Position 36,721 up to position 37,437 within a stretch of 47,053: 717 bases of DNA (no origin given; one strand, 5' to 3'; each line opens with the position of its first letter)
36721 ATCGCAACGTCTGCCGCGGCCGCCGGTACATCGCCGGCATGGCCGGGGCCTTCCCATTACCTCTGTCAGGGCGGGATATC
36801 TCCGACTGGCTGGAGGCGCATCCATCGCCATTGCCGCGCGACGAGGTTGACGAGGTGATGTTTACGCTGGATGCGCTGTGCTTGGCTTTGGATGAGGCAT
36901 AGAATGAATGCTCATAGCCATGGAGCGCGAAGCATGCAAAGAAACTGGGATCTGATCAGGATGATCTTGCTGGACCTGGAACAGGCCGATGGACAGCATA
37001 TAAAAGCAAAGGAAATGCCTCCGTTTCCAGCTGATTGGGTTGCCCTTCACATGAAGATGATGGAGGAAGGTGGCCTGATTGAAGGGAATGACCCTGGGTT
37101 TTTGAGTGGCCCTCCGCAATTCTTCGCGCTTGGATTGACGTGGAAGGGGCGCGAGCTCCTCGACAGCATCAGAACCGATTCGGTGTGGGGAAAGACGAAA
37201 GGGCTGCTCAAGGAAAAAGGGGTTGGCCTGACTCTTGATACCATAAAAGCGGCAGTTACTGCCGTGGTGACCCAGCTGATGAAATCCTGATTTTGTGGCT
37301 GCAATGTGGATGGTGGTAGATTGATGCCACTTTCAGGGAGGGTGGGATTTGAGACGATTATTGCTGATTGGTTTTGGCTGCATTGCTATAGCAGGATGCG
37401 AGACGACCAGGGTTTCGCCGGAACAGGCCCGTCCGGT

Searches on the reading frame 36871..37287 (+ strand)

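Call 87: search_protein_families(library=pfam, proteins=[window:36871-37287:+], max_evalue=0.001)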
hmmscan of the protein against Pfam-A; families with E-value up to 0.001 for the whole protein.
window:36871-37287:+ (139 aa): 1 family
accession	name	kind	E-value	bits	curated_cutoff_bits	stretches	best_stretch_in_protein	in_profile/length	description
PF10711.15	DUF2513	-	6.3e-21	75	29.6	1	24-118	2-99/100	Hypothetical protein (DUF2513)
